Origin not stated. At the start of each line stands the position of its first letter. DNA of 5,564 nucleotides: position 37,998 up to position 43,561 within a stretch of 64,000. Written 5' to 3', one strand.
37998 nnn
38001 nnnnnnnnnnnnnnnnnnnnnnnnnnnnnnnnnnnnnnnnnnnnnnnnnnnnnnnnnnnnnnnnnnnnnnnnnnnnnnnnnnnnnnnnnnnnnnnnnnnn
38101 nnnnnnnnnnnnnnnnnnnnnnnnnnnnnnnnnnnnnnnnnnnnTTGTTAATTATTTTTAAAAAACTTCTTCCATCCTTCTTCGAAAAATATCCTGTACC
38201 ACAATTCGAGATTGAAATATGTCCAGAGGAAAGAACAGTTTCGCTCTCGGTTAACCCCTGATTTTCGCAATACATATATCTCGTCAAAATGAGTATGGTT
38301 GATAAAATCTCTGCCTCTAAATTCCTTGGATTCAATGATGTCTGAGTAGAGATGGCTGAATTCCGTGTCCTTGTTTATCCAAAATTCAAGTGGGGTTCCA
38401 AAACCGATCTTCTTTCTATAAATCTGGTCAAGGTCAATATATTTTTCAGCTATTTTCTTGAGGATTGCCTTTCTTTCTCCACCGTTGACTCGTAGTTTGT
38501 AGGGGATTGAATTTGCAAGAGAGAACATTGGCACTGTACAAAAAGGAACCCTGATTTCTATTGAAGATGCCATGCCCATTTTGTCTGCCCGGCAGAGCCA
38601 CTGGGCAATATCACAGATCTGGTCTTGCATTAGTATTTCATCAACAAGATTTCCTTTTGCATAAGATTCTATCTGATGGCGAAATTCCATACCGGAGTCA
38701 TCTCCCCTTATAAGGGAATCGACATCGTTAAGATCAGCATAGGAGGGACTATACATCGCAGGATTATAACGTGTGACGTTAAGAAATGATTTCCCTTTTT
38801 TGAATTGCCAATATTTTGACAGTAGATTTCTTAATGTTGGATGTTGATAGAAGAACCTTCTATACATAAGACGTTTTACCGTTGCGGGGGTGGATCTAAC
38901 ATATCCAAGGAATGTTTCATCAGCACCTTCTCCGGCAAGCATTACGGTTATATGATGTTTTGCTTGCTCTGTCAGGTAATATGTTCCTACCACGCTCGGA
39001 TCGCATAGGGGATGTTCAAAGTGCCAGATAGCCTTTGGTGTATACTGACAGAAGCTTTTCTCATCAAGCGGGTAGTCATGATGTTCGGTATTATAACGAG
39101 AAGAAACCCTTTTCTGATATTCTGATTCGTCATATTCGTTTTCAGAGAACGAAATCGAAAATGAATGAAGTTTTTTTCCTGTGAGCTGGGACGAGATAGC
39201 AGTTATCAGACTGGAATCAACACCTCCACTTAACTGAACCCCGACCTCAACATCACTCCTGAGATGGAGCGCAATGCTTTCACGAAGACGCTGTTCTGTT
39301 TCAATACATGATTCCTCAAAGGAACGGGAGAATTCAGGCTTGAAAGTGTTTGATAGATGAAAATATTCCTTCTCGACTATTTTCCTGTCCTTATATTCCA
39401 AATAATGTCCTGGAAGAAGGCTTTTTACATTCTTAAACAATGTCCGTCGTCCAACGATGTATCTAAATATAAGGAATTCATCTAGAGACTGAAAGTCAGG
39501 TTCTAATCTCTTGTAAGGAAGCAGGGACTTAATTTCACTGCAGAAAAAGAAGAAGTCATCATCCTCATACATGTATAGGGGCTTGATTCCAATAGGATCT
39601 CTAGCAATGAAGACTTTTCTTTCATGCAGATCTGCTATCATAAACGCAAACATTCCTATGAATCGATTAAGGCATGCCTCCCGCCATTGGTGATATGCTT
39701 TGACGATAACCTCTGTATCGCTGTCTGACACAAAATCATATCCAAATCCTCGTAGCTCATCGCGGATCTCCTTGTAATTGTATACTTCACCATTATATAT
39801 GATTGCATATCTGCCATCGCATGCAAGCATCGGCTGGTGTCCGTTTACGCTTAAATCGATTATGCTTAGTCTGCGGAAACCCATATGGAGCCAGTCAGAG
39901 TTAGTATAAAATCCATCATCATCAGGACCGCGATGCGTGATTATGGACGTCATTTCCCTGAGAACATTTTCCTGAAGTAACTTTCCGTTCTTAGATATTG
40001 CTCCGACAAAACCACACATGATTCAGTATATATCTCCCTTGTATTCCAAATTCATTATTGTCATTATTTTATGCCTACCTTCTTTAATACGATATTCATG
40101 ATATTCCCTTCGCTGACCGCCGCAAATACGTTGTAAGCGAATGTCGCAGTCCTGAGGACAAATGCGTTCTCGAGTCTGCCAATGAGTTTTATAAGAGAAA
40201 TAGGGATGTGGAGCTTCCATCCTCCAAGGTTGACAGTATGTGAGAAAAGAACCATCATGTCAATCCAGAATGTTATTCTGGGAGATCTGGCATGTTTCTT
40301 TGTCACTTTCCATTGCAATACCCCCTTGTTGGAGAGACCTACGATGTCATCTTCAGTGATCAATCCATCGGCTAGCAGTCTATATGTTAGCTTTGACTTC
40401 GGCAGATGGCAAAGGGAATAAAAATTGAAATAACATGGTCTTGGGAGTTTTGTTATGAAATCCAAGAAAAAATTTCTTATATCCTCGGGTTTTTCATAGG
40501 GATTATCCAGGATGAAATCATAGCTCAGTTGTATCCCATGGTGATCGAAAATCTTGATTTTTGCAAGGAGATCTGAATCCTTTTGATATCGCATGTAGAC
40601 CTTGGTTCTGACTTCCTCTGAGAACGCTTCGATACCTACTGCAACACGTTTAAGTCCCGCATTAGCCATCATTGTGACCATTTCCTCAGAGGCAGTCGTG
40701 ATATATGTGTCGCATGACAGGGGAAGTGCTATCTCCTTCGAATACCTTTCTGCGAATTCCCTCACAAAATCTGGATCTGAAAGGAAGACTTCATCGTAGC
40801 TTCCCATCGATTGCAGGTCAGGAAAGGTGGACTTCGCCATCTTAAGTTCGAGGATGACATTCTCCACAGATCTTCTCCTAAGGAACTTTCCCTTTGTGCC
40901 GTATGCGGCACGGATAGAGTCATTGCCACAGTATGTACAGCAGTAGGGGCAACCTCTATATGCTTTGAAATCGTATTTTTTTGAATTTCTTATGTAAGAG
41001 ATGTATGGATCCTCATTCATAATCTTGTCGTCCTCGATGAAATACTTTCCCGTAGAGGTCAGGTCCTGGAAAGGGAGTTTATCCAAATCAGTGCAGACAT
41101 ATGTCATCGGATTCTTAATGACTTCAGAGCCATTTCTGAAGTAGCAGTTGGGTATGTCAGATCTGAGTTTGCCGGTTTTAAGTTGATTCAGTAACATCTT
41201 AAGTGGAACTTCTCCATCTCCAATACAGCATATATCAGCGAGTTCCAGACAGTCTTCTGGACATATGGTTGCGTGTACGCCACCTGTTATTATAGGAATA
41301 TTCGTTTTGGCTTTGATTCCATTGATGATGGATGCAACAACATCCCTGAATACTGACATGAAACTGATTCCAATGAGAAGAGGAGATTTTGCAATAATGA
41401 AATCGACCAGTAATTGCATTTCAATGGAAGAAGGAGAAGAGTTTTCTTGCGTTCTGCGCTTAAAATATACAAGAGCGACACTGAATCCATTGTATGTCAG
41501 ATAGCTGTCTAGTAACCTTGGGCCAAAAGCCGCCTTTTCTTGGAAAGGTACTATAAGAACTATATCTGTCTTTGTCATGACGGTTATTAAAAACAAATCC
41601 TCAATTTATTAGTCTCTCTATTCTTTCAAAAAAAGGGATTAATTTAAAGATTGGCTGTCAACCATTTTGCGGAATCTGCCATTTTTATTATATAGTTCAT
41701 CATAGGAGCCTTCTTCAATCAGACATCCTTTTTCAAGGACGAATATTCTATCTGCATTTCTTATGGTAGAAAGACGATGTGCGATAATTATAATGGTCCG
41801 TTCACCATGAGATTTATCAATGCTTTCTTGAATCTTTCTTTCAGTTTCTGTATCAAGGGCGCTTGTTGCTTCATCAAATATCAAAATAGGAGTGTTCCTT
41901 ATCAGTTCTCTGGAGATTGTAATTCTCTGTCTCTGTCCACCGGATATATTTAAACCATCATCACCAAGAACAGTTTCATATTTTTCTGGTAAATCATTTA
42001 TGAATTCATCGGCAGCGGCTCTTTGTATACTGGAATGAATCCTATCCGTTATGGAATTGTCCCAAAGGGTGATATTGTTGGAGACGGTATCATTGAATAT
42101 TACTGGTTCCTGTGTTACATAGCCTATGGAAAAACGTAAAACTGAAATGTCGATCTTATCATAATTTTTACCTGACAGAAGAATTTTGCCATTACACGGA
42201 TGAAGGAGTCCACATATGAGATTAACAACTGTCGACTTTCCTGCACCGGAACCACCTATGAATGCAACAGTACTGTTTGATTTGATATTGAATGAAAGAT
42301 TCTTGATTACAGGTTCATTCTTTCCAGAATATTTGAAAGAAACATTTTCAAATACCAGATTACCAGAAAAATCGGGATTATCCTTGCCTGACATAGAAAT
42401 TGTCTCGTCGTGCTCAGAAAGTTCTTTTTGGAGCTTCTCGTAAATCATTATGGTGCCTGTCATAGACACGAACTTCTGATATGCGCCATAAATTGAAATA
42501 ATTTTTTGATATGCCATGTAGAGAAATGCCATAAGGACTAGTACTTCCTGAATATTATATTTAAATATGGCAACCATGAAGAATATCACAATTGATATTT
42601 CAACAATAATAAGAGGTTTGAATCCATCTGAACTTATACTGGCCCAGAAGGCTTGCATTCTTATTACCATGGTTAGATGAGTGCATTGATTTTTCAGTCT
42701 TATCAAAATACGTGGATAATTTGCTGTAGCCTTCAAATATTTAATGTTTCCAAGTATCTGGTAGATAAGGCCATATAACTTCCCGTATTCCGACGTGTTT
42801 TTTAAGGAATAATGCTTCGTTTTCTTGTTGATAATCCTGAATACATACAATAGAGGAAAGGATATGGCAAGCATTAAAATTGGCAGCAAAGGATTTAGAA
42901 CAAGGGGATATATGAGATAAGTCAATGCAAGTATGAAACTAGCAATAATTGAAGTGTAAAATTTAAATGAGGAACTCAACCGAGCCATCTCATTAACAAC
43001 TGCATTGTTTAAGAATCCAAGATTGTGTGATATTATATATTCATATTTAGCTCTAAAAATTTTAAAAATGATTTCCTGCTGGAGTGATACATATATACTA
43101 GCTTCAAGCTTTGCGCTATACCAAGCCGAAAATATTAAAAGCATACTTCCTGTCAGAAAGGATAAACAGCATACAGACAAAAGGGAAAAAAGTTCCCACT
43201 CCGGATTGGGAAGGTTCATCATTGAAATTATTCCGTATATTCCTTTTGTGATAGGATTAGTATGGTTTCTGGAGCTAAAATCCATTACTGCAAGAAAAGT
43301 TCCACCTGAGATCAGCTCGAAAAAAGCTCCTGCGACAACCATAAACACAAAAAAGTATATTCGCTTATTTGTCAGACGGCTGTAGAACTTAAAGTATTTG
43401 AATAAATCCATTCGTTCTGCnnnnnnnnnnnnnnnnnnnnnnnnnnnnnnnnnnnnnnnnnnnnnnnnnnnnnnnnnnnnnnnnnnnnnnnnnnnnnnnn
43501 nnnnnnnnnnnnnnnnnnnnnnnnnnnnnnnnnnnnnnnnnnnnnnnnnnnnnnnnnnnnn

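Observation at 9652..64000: A ~55-kb co-directional glycan super-locus with an exceptionally dense tailoring toolkit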

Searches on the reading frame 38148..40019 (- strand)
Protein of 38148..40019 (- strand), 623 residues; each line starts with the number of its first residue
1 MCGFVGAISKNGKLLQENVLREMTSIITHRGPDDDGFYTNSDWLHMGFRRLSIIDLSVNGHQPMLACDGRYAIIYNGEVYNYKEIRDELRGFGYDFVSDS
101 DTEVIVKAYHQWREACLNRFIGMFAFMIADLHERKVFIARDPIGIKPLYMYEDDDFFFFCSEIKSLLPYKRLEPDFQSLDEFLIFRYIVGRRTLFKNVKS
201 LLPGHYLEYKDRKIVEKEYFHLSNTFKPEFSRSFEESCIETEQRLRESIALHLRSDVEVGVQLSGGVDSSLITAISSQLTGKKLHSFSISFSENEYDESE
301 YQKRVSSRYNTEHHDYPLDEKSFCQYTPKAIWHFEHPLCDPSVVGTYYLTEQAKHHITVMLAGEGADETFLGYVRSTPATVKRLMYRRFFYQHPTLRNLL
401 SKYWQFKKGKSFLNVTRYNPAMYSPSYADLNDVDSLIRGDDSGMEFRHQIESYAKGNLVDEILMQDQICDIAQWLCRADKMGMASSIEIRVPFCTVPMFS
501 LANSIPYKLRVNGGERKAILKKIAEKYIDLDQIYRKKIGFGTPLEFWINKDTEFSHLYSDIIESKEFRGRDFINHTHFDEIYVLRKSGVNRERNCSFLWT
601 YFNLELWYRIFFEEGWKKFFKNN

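Call 6: search_protein_families(library=pfam, proteins=[window:38148-40019:-])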
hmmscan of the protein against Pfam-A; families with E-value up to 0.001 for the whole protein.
window:38148-40019:- (623 aa): 3 families
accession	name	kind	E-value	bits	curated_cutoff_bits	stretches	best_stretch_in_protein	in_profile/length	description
PF00733.27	Asn_synthase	-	6.7e-72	243.5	21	1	241-609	2-354/354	Asparagine synthase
PF13537.11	GATase_7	-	2.6e-43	147.4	25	1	49-167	2-122/123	Glutamine amidotransferase domain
PF13522.11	GATase_6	-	3.6e-38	130.9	27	1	32-162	1-130/130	Glutamine amidotransferase domain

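Call 12: search_protein_families(library=ncbifam, proteins=[window:38148-40019:-], max_evalue=0.00001)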
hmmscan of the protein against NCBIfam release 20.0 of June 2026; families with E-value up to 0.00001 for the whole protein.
window:38148-40019:- (623 aa): 9 families
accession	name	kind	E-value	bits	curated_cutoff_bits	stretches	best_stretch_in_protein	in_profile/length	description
TIGR01536.1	asn_synth_AEB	equivalog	3.5e-129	432.1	267.1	1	2-540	1-517/517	asparagine synthase (glutamine-hydrolyzing)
TIGR03108.1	eps_aminotran_1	hypoth_equivalog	1.8e-116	390.3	816.9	2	1-378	1-379/628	XrtA/PEP-CTERM system amidotransferase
TIGR03104.1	trio_amidotrans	equivalog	9.2e-107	357.7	570.1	1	1-608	1-586/589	N-acetylglutaminylglutamine amidotransferase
NF006949.0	PRK09431.1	equivalog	8.5e-83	278.7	499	3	1-171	1-170/554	asparagine synthase B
NF033535.1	lass_lactam_cya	exception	7e-58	196.7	525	1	1-369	1-375/668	lasso peptide isopeptide bond-forming cyclase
NF001484.0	PRK00331.1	subfamily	4.9e-12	45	381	1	59-170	84-202/601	isomerizing glutamine--fructose-6-phosphate transaminase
TIGR01135.1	glmS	equivalog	7.4e-11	41.2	418.05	1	59-171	83-202/607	glutamine--fructose-6-phosphate transaminase (isomerizing)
NF033561.1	macrolact_Ik_Al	subfamily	1.6e-10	40.2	300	1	109-369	68-330/561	albusnodin/ikarugamycin family macrolactam cyclase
TIGR01134.1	purF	equivalog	6.3e-10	39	350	1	59-163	82-196/432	amidophosphoribosyltransferase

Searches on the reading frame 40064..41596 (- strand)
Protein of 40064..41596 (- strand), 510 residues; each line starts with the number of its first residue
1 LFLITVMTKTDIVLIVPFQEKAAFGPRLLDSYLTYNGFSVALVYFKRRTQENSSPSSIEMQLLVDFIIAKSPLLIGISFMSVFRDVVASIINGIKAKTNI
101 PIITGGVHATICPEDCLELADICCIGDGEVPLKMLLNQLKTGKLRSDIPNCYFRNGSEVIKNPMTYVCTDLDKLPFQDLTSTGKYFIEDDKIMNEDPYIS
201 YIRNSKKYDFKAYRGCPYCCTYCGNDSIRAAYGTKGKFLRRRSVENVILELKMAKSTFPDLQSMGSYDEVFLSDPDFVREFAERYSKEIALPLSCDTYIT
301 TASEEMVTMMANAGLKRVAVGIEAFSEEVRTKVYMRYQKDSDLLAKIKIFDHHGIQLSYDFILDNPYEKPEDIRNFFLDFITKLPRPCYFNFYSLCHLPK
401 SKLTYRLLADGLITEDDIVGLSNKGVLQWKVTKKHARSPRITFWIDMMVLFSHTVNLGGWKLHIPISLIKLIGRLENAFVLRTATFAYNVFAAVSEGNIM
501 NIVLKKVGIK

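Call 6: search_protein_families(library=pfam, proteins=[window:40064-41596:-])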
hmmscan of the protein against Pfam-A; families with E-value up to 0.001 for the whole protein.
window:40064-41596:- (510 aa): 3 families
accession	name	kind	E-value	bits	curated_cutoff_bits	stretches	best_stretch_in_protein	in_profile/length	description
PF04055.27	Radical_SAM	-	7e-14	52.8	29.5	1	213-377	4-163/166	Radical SAM superfamily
PF02310.24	B12-binding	-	1.6e-10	41.3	32.1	1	27-133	18-118/121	B12 binding domain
PF19864.5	Radical_SAM_N2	-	0.0001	22.2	29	1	98-143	84-129/151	Radical SAM proteins, N-terminal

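Call 15: search_protein_families(library=ncbifam, proteins=[window:40064-41596:-], max_evalue=0.000001)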
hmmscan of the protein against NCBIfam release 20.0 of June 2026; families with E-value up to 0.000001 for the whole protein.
window:40064-41596:- (510 aa): 14 families
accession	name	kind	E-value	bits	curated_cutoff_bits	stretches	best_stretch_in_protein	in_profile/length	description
TIGR04072.2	rSAM_ladder_B12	equivalog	6.9e-24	84.3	360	1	200-417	173-382/443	lipid biosynthesis B12-binding/radical SAM protein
TIGR04013.1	B12_SAM_MJ_1487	hypoth_equivalog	4e-22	78.6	251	1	55-252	26-190/382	TIGR04013 family B12-binding domain/radical SAM domain-containing protein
TIGR03471.1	HpnJ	equivalog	2e-19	69.8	577.6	1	95-436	93-416/472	hopanoid biosynthesis associated radical SAM protein HpnJ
NF038361.1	rSAM_Sden_1168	equivalog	4.8e-19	68.3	575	1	88-416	161-482/560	Sden_1168 family B12-binding radical SAM P-methyltransferase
TIGR04190.1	B12_SAM_Ta0216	equivalog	5e-17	61.7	500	1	87-348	99-358/554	TIGR04190 family B12-binding domain/radical SAM domain protein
NF050148.1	rSAM_ApyD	equivalog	5.5e-13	48.2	750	1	76-383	79-365/645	RiPP biosynthesis radical SAM protein ApyD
TIGR03975.1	rSAM_ocin_1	subfamily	1.2e-10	40.5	281.85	1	78-375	133-422/606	RiPP maturation radical SAM C-methyltransferase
TIGR02026.1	BchE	equivalog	2.6e-10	39.8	481.35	1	70-376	62-358/497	magnesium-protoporphyrin IX monomethyl ester anaerobic oxidative cyclase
TIGR04295.1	B12_rSAM_oligo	hypoth_equivalog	2.7e-10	39.5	400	1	92-373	95-352/422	TIGR04295 family B12-binding domain-containing radical SAM protein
NF040542.1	rSAM_RCCLKC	equivalog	3.3e-10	39.7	450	1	95-382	74-348/423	arsinothricin biosynthesis radical SAM protein ArsL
TIGR04479.1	bcpD_PhpK_rSAM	subfamily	3.4e-09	35.6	600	1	127-384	179-409/504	PhpK family radical SAM P-methyltransferase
TIGR04014.1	B12_SAM_MJ_0865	equivalog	1e-08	34.5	360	1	83-382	53-334/434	methyl-coenzyme M reductase glutamine C-methyltransferase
NF033070.1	rSAM_AprD4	equivalog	6.3e-07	28.6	500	1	210-385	199-367/456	AprD4 family radical SAM diol-dehydratase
TIGR04367.1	HpnR_B12_rSAM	equivalog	6.9e-07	28.2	650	0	92-378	83-350/490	hopanoid C-3 methylase HpnR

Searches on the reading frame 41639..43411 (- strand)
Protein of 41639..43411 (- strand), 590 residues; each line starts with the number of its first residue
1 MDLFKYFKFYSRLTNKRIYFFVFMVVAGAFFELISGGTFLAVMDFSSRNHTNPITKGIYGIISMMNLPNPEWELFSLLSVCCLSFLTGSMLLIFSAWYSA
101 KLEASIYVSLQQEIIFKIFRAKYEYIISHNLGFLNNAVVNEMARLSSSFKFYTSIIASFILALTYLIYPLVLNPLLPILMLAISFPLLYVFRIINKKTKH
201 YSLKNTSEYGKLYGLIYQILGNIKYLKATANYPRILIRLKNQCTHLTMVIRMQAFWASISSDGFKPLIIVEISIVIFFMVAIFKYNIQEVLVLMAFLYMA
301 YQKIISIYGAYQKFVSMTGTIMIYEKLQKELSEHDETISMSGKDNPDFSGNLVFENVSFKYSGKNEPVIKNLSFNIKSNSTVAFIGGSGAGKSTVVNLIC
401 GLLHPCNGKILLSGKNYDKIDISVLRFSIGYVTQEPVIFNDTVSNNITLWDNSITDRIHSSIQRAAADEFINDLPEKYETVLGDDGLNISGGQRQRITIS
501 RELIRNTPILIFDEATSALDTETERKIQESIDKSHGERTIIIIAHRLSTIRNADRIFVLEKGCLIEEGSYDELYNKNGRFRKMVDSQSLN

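Call 6: search_protein_families(library=pfam, proteins=[window:41639-43411:-])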
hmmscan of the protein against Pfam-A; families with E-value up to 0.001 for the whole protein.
window:41639-43411:- (590 aa): 4 families
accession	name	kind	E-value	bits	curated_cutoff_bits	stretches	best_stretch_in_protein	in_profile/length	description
PF00005.33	ABC_tran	-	1.4e-29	103.9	25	1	370-517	2-137/137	ABC transporter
PF00664.28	ABC_membrane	-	3e-10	40.7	28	1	53-297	16-267/274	ABC transporter transmembrane region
PF02463.25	SMC_N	-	1.6e-07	31.4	40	1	371-558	135-210/220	RecF/RecN/SMC N terminal domain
PF03193.22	RsgA_GTPase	-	0.00015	22.1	30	1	359-401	87-128/174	RsgA GTPase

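Call 15: search_protein_families(library=ncbifam, proteins=[window:41639-43411:-], max_evalue=0.000001)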
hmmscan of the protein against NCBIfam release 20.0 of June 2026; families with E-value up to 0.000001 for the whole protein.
window:41639-43411:- (590 aa): 183 families (the best 25 are shown)
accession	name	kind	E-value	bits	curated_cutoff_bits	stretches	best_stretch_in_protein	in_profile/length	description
NF045513.1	HepA_fam_ABC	equivalog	3e-90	303.4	725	1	7-586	29-608/610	heterocyst formation ABC transporter subunit HepA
TIGR03796.1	NHLM_micro_ABC1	equivalog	2.1e-88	297.3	853.3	1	74-584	193-709/710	NHLP family bacteriocin export ABC transporter peptidase/permease/ATPase subunit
TIGR02203.1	MsbA_lipidA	equivalog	1.4e-86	291.2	602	1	94-583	74-565/572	lipid A export permease/ATP-binding protein MsbA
NF010178.0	PRK13657.1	equivalog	8.8e-85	285.3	733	1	159-589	140-572/588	glucan ABC transporter ATP-binding protein/ permease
TIGR03797.1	NHLM_micro_ABC2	equivalog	4.7e-83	279.9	709.4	1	74-587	175-685/686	NHLP bacteriocin export ABC transporter permease/ATPase subunit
TIGR00958.1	3a01208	subfamily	4.7e-77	259.8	874.6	1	79-584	206-711/711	antigen peptide transporter 2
TIGR01846.1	type_I_sec_HlyB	subfamily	1.8e-75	254.6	725.55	1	216-588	320-693/694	type I secretion system permease/ATPase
TIGR02204.1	MsbA_rel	hypoth_equivalog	1.8e-73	248.1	780.4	1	325-587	315-575/576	ABC transporter, permease/ATP-binding protein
NF008381.0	PRK11176.1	equivalog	1.9e-72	244.5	867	1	346-584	336-576/582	lipid A ABC transporter ATP-binding protein/permease MsbA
NF052233.1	CphA_assoc_ABC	equivalog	2.5e-70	237.7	880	1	110-588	265-744/766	cyanophycin metabolism-associated ABC transporter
TIGR01192.1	chvA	subfamily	2.2e-68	231.3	585.4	1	152-586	134-569/585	glucan export ABC transporter ATP-binding protein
TIGR03375.1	type_I_sec_LssB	subfamily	2.5e-68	231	693.1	1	159-576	278-691/696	type I secretion system permease/ATPase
TIGR02857.1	CydD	equivalog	2.2e-67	228.2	435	1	73-559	42-529/529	thiol reductant ABC exporter subunit CydD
NF050066.1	LPSTprtrPglK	equivalog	6.4e-65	219.6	1000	1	16-562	12-558/558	BC-type lipopolysaccharide transporter PglK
NF008364.0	PRK11160.1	equivalog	1.6e-60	205.3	630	1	154-584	146-572/575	heme ABC transporter ATP-binding protein/permease CydC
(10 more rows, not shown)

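Call 69: search_solved_structures(query=window:41639-43411:-, max_evalue=1e-40)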
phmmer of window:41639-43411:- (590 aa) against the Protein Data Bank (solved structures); distinct sequences matched with E-value up to 1e-40: 241 (the best 60 are shown).
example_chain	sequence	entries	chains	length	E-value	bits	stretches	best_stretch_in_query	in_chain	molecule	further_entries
7niu_A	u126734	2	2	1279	1.8e-128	433.2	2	111-588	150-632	Isoform 2 of Phosphatidylcholine translocator ABCB4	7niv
6qex_A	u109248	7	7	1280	1.1e-127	430.6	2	110-588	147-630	Multidrug resistance protein 1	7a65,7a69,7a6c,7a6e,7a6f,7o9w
6s7p_A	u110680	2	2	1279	1.2e-127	430.5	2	111-588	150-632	Phosphatidylcholine translocator ABCB4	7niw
8gmg_A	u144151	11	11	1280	1.3e-127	430.3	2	110-588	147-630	ATP-dependent translocase ABCB1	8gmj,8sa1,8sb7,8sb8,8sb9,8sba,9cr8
7zka_A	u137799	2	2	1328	1.7e-127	430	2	109-588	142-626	ATP-dependent translocase ABCB1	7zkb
7zk8_A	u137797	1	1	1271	2.3e-127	429.5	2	109-588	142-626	ATP-dependent translocase ABCB1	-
8sa0_A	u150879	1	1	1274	2.4e-127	429.5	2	110-588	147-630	ATP-dependent translocase ABCB1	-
8y6h_A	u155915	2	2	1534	2.6e-127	429.3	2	110-588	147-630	ATP-dependent translocase ABCB1,mNeonGreen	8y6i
7zk4_A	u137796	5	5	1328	2.7e-127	429.3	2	109-588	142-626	ATP-dependent translocase ABCB1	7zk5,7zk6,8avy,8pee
6ujw_A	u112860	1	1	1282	3.3e-127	429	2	110-588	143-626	ATP-dependent translocase ABCB1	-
6ujt_A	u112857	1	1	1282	3.5e-127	428.9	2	110-588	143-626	ATP-dependent translocase ABCB1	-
6ujs_A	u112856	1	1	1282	4.1e-127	428.7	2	110-588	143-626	ATP-dependent translocase ABCB1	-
6fn1_A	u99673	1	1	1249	4.5e-127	428.5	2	110-588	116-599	Human-mouse chimeric ABCB1 (ABCBHM)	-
6fn4_A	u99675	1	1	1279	4.6e-127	428.5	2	110-588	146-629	Apo form of Human-mouse chimeric ABCB1 (ABCB1HM) in complex with Antigen binding fragment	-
4lsg_A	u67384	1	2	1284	4.6e-127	428.5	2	110-588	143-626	Multidrug resistance protein 1A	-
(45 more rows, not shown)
